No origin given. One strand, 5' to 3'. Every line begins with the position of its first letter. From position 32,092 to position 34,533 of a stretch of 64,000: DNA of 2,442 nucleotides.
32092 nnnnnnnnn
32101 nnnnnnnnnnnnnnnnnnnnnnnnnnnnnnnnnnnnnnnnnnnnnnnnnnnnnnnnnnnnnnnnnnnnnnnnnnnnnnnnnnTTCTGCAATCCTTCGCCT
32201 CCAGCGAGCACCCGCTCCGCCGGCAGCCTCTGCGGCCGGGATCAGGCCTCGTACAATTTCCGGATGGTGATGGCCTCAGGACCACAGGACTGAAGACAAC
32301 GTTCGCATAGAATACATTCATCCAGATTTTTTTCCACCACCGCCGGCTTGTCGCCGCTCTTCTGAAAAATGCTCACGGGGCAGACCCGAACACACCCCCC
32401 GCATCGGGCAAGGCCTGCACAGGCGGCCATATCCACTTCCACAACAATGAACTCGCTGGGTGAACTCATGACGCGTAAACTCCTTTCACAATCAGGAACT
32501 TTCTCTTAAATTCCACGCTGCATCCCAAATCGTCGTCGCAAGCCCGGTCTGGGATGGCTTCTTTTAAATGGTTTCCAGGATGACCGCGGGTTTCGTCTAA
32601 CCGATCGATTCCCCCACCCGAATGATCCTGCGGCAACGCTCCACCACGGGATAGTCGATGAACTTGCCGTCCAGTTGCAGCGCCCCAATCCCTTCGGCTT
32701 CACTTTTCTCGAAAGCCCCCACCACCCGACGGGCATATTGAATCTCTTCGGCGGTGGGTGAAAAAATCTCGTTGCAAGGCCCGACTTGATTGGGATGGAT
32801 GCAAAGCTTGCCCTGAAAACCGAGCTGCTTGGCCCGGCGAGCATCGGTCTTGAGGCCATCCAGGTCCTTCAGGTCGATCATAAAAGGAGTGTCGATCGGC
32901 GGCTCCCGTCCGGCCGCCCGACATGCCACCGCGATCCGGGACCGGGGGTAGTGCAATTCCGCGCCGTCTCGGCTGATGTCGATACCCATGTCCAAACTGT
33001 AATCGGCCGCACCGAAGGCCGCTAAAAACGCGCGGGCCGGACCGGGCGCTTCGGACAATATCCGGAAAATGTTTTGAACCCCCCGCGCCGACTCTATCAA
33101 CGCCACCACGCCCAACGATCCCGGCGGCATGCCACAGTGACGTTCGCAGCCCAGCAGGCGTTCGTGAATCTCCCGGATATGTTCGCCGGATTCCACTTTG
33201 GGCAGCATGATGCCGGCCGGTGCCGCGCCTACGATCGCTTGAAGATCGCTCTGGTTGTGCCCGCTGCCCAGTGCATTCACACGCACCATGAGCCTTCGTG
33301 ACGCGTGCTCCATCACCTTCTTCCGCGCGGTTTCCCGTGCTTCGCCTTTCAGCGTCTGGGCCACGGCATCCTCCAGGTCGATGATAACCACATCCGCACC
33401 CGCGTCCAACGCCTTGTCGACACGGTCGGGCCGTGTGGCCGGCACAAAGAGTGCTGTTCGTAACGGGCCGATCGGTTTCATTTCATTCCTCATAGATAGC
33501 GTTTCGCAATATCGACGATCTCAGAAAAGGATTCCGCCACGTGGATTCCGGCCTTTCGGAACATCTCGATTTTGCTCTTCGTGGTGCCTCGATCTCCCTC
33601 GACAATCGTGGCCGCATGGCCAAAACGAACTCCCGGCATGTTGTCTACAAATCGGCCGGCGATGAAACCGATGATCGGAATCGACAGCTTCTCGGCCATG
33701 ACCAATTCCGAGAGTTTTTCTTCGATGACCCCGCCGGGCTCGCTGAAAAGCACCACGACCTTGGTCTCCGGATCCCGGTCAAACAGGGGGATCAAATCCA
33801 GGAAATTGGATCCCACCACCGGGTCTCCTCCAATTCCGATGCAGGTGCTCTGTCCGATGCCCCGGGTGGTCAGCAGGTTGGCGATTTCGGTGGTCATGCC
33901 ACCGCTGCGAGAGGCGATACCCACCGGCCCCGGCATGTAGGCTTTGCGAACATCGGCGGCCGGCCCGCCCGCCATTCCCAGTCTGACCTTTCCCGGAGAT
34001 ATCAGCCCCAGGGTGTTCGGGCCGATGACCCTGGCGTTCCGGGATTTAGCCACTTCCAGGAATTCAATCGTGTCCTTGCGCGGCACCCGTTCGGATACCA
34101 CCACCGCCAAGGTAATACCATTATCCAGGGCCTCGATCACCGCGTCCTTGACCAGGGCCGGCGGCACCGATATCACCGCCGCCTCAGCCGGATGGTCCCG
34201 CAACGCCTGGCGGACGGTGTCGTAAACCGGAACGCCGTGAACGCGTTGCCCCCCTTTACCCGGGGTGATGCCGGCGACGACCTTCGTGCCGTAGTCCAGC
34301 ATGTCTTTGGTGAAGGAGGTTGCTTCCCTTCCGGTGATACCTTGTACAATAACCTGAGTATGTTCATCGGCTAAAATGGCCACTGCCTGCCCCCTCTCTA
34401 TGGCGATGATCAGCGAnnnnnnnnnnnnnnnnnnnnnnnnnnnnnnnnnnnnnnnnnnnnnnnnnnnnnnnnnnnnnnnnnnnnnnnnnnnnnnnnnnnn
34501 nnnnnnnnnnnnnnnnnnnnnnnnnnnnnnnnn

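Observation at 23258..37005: Candidate C4/C5-dicarboxylate catabolic island: TRAP uptake, SDH-like and fumarase-like enzymes, thiokinase, CitE-type CoA lyase, PrpD-family protein, under GntR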

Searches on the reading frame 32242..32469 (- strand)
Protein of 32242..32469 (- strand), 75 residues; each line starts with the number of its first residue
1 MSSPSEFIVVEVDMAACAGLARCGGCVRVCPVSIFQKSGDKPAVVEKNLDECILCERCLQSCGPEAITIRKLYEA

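Call 7: search_protein_families(library=ncbifam, proteins=[window:32242-32469:-])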
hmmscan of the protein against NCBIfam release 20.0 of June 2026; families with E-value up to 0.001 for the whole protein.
window:32242-32469:- (75 aa): 27 families (the best 25 are shown)
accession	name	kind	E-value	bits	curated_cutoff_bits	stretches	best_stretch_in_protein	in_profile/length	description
NF040864.1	HgcB_ferredoxin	equivalog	1.7e-08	34.2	99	1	10-70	9-64/93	mercury methylation ferredoxin HgcB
NF043039.1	HgcAB_like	equivalog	7.2e-08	32.4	285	1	9-67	294-349/350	HgcAB-like fusion protein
TIGR00402.1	napF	equivalog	2.7e-07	30.6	102.2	1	19-67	36-84/149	ferredoxin-type protein NapF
TIGR04395.1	cutC_activ_rSAM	equivalog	4.7e-07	29.4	360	1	21-69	57-105/309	choline TMA-lyase-activating enzyme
NF038196.1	ferrodoxin_EFR1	subfamily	8.3e-07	29.3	75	1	22-71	188-233/242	EFR1 family ferrodoxin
NF042909.1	FMH_DH_FwdF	exception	6.4e-06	25.5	375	1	11-71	253-315/336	tungsten-dependent formylmethanofuran dehydrogenase subunit FwdF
NF045490.1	FdxA_Protbact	equivalog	1.8e-05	24.9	135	1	22-69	13-57/104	ferredoxin FdxA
NF045874.1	Vhu_polyferre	exception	1.9e-05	23.5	600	1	16-69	126-176/381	F420-non-reducing hydrogenase associated-polyferredoxin VhuB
NF041715.1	arsenate_red_ArrB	equivalog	7e-05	22.5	450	1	24-71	63-108/233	arsenate respiratory reductase iron-sulfur subunit ArrB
NF038355.1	FDH3_beta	equivalog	7.5e-05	22.8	240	1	22-63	58-97/180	formate dehydrogenase FDH3 subunit beta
TIGR01944.1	rnfB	subfamily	0.00011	21.9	68.7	1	9-72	107-165/190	RnfABCDGE type electron transport complex subunit B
TIGR02936.1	fdxN_nitrog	equivalog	0.00013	22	80.55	0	47-72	18-43/91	ferredoxin III, nif-specific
TIGR04041.1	activase_YjjW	hypoth_equivalog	0.00014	21.4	250.2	1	21-66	44-86/276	YjjW family glycine radical enzyme activase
NF006221.0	PRK08348.1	subfamily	0.00015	21.4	124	1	13-69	42-94/136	NADH-plastoquinone oxidoreductase subunit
TIGR02163.1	napH_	subfamily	0.00019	21.1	213.05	1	9-69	192-253/255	NapH/MauN family ferredoxin-type protein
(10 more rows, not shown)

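Call 8: search_protein_families(library=pfam, proteins=[window:32242-32469:-])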
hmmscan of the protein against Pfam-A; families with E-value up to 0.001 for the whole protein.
window:32242-32469:- (75 aa): 7 families
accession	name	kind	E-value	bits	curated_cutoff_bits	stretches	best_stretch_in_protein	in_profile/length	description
PF12838.12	Fer4_7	-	2.1e-08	34.9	27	1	22-63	4-49/52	4Fe-4S dicluster domain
PF12837.12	Fer4_6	-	4.6e-08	33.1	25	1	9-33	1-22/24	4Fe-4S binding domain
PF13237.11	Fer4_10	-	8.3e-07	29.3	25.5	1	13-62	5-52/53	4Fe-4S dicluster domain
PF00037.32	Fer4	-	2e-06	27.8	21.1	0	46-68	2-24/24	4Fe-4S binding domain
PF13187.11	Fer4_9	-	2.3e-06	28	27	1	22-65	4-50/52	4Fe-4S dicluster domain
PF13484.11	Fer4_16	-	6.8e-05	24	30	0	22-38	4-20/66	4Fe-4S double cluster binding domain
PF12797.12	Fer4_2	-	0.00043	20.5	24.5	0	45-62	3-20/22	4Fe-4S binding domain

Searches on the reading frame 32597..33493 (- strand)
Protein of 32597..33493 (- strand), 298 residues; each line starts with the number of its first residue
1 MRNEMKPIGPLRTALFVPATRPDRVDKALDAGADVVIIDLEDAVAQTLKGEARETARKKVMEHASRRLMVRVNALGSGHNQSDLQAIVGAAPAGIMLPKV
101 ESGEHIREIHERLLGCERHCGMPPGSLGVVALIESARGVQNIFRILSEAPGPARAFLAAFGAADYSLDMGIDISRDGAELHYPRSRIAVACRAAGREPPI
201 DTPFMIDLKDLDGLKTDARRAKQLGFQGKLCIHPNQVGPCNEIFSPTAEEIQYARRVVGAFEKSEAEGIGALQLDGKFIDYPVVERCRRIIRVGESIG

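Call 4: search_protein_families(library=pfam, proteins=[window:32597-33493:-])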
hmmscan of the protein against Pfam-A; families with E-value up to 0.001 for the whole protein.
window:32597-33493:- (298 aa): 2 families
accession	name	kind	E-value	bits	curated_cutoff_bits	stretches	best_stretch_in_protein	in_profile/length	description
PF03328.21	HpcH_HpaI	-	3.1e-45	154.6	25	1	12-234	1-221/221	HpcH/HpaI aldolase/citrate lyase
PF15617.12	C-C_Bond_Lyase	-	1e-09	38.5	28.4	1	211-263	235-286/320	C-C_Bond_Lyase of the TIM-Barrel fold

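Call 5: search_protein_families(library=ncbifam, proteins=[window:32597-33493:-])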
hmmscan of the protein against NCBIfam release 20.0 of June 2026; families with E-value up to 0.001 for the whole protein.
window:32597-33493:- (298 aa): 4 families
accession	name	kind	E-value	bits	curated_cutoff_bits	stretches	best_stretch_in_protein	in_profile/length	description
TIGR01588.1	citE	equivalog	1.1e-59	201.9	443.4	1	12-294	4-283/288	citrate (pro-3S)-lyase subunit beta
NF038242.1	RipC_Ccl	equivalog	5.9e-58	196.5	375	1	11-291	1-265/268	itaconate degradation C-C-lyase RipC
NF041626.1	malyCoAlyase_Halo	equivalog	3.2e-17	62.5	500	1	34-286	35-305/340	L-malyl-CoA/beta-methylmalyl-CoA lyase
NF041315.1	malate_syn_AceB_Halo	equivalog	3.9e-06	25.8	780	1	94-248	114-271/429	malate synthase AceB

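Call 15: search_solved_structures(query=window:32597-33493:-, max_evalue=0.00001)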
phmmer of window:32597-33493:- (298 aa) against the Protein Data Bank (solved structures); distinct sequences matched with E-value up to 0.00001: 14.
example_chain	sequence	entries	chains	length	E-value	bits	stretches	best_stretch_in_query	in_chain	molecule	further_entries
8khl_A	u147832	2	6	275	2.5e-43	151.8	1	11-295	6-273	Probable acyl-CoA lyase beta chain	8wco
9nzb_A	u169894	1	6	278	2.5e-43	151.8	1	11-295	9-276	Acyl-CoA lyase beta chain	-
3qll_A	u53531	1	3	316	4.1e-40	141.2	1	12-292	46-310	Citrate lyase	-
1sgj_A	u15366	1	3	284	6.2e-37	130.8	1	7-291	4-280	citrate lyase, beta subunit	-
5ugr_A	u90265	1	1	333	4.5e-36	128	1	12-298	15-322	Malyl-CoA lyase/beta-methylmalyl-CoA lyase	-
5vxc_A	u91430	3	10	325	6.5e-36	127.4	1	10-297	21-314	Citrate lyase subunit beta-like protein, mitochondrial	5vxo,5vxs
4l9y_A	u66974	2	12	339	8.8e-33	117.2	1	6-297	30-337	Malyl-CoA lyase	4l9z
6aq4_A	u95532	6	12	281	1.8e-32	116.2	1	14-295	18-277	Citrate lyase subunit beta-like protein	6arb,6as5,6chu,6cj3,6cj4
1z6k_A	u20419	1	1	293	2.1e-32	115.9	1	14-295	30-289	Citrate Lyase beta subunit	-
1u5h_A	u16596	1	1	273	2.5e-29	105.8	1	15-295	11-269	citE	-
1u5v_A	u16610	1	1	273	6.6e-29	104.5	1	15-295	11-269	citE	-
4l7z_A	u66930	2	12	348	9.4e-15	58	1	7-178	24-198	HpcH/HpaI aldolase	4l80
6kin_A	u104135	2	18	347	1.8e-13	53.8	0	202-292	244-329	HpcH/HpaI aldolase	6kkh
3r4i_A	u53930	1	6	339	1.1e-07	34.8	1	39-262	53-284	Citrate Lyase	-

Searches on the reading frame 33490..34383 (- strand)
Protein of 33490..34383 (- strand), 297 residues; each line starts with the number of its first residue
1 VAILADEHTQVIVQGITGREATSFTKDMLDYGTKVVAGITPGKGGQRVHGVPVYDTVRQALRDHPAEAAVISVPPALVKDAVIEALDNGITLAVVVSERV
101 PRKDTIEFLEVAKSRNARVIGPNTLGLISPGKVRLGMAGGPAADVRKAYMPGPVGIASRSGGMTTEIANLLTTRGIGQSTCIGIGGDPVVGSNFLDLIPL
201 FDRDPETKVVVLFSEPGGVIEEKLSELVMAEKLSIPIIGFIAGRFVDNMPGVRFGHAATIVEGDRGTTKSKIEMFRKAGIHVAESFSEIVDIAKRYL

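Call 4: search_protein_families(library=pfam, proteins=[window:33490-34383:-])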
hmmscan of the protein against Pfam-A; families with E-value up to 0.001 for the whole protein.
window:33490-34383:- (297 aa): 4 families
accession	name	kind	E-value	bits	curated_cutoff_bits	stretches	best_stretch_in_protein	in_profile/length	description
PF02629.25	CoA_binding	-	1.4e-24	87.1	22.3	1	6-98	1-96/97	CoA binding domain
PF00549.24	Ligase_CoA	-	1.6e-16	61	24.5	1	158-279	2-126/128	CoA-ligase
PF13607.11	Succ_CoA_lig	-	2.3e-12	47.2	27.4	1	151-294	1-136/138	Succinyl-CoA ligase like flavodoxin domain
PF13380.12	CoA_binding_2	-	4.2e-07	30.9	22.8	1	19-128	14-114/116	CoA binding domain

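Call 5: search_protein_families(library=ncbifam, proteins=[window:33490-34383:-])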
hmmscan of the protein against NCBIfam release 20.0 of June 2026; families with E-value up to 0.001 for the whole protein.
window:33490-34383:- (297 aa): 7 families
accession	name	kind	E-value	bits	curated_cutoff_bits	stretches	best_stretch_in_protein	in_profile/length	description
NF004230.0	PRK05678.1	equivalog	2.5e-89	299.3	336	1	1-295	1-286/291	succinate--CoA ligase subunit alpha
TIGR01019.1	sucCoAalpha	subfamily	3e-89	299.2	353.2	1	4-295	2-284/286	succinate--CoA ligase subunit alpha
TIGR02717.1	AcCoA-syn-alpha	equivalog_domain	2.5e-25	89.1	567.15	1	45-294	46-285/447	acetate--CoA ligase alpha subunit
NF045494.1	AcCoALig_Archglob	equivalog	5.5e-15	54.8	1200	1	52-294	270-499/665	acetate--CoA ligase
NF004760.0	PRK06091.1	subfamily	1.9e-09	36.5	433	1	51-224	105-271/555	acyl-CoA synthetase FdrA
NF045492.1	HydPropCoALig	equivalog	9.1e-09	34.2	1300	1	46-294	294-536/700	3-hydroxypropionate--CoA ligase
NF045493.1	HydDutCoALig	equivalog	5.6e-08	31.8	1300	1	27-222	32-222/698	4-hydroxybutyrate--CoA ligase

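Call 54: search_solved_structures(query=window:33490-34383:-, max_evalue=1e-20)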
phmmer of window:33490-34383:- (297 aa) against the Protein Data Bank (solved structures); distinct sequences matched with E-value up to 1e-20: 36.
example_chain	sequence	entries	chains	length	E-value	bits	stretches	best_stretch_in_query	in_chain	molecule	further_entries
2yv2_A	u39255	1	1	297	2e-79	270.3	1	1-295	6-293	Succinyl-CoA synthetase alpha chain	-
2yv1_A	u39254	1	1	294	5.7e-78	265.6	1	3-290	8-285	Succinyl-CoA ligase [ADP-forming] subunit alpha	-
3ufx_A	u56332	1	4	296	4.2e-74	252.9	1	3-296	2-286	succinyl-CoA synthetase alpha subunit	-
1oi7_A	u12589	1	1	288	7.3e-74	252.1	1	3-296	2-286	SUCCINYL-COA SYNTHETASE ALPHA CHAIN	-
2nu8_A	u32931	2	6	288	3.3e-67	230.2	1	3-294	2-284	Succinyl-CoA ligase [ADP-forming] subunit alpha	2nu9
6mgg_A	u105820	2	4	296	1.1e-66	228.6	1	1-289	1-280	Succinate--CoA ligase [ADP-forming] subunit alpha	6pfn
2nu7_A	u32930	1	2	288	1.1e-66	228.5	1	3-294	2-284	Succinyl-CoA ligase [ADP-forming] subunit alpha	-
1jkj_A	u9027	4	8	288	1.4e-66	228.2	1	3-294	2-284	succinyl-CoA synthetase alpha subunit | SUCCINYL-COA SYNTHETASE, ALPHA SUBUNIT | PROTEIN (SUCCINYL-COA LIGASE)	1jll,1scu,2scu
2nu6_A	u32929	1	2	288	1.6e-66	228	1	3-294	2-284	Succinyl-CoA ligase [ADP-forming] subunit alpha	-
2nua_A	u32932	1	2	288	1.8e-66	227.8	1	3-294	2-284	Succinyl-CoA ligase [ADP-forming] subunit alpha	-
1cqi_A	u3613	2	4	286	2.1e-66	227.6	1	3-292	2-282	PROTEIN (SUCCINYL-COA SYNTHETASE ALPHA CHAIN) | SUCCINYL-COA SYNTHETASE ALPHA CHAIN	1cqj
6hxq_A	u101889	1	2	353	4.1e-60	207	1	6-279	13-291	Citryl-CoA synthetase small subunit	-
6mel_A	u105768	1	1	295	1.7e-59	204.9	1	1-288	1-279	Succinate--CoA ligase subunit alpha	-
9swj_C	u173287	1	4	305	2.4e-59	204.5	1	4-287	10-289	Succinate--CoA ligase [ADP/GDP-forming] subunit alpha, mitochondrial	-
6g4q_A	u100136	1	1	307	2.4e-59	204.4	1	4-287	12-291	Succinate--CoA ligase [ADP/GDP-forming] subunit alpha, mitochondrial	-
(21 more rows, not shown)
